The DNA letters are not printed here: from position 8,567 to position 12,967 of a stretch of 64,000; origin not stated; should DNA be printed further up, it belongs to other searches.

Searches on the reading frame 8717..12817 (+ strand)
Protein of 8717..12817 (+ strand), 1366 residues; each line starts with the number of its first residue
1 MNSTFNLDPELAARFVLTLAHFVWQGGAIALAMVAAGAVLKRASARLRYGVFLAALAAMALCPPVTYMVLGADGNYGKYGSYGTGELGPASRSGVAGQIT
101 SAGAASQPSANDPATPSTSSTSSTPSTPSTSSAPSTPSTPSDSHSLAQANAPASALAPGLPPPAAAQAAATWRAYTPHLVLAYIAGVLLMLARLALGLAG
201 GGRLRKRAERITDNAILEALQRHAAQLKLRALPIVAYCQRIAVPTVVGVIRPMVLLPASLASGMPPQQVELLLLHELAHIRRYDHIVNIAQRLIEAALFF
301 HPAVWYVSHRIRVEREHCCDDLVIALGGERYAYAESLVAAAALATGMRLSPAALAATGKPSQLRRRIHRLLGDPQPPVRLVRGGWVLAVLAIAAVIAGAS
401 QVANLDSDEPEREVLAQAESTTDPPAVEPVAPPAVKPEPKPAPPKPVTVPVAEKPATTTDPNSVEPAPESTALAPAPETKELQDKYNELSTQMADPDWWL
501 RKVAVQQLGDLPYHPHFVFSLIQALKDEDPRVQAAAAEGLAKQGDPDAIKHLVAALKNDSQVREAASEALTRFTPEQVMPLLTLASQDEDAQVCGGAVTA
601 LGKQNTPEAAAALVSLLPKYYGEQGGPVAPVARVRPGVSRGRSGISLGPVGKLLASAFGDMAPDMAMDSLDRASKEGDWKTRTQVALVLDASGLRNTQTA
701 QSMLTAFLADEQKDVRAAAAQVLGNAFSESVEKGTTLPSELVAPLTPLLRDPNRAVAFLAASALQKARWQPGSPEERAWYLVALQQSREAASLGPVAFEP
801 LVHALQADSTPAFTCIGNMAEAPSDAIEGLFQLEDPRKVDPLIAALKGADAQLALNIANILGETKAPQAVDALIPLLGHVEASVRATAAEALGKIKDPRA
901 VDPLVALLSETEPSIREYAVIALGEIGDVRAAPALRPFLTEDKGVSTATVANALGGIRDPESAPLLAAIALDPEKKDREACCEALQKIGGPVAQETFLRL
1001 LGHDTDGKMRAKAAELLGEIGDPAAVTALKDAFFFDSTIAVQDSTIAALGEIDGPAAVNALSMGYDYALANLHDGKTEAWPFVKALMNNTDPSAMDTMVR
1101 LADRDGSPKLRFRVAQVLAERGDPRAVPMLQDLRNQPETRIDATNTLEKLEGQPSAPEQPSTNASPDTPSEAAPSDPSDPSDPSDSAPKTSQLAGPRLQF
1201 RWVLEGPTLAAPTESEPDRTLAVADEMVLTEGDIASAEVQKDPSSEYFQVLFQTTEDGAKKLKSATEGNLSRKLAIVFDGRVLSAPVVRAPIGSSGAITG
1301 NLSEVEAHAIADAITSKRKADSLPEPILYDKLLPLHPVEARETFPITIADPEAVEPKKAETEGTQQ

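Call 17: search_protein_families(library=pfam, max_evalue=0.001, proteins=[window:8717-12817:+])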
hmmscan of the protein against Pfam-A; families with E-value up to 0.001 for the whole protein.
window:8717-12817:+ (1366 aa): 8 families
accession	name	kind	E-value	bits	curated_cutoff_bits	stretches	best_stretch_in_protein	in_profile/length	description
PF13646.12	HEAT_2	-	6.8e-88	289.5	27.7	11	491-570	6-87/88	HEAT repeats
PF05569.17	Peptidase_M56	-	1.7e-35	123.1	31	1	130-368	63-294/296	BlaR1 peptidase M56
PF03130.22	HEAT_PBS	-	4.5e-35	116.5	20.9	2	884-909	1-26/27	PBS lyase HEAT-like repeat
PF02985.28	HEAT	-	2.1e-25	86.8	23.5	0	870-895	2-27/31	HEAT repeat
PF13513.12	HEAT_EZ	-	4.3e-20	72.2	27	0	866-895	23-55/55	HEAT-like repeat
PF22599.2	SecDF_P1_head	-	6.7e-19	68.3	27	1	1216-1312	8-105/114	SecDF, P1 head subdomain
PF00514.29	Arm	-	6.2e-09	36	20.6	0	897-926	10-39/41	Armadillo/beta-catenin-like repeat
PF12717.13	Cnd1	-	1.7e-06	28.7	26.4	0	703-766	25-84/162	non-SMC mitotic condensation complex subunit 1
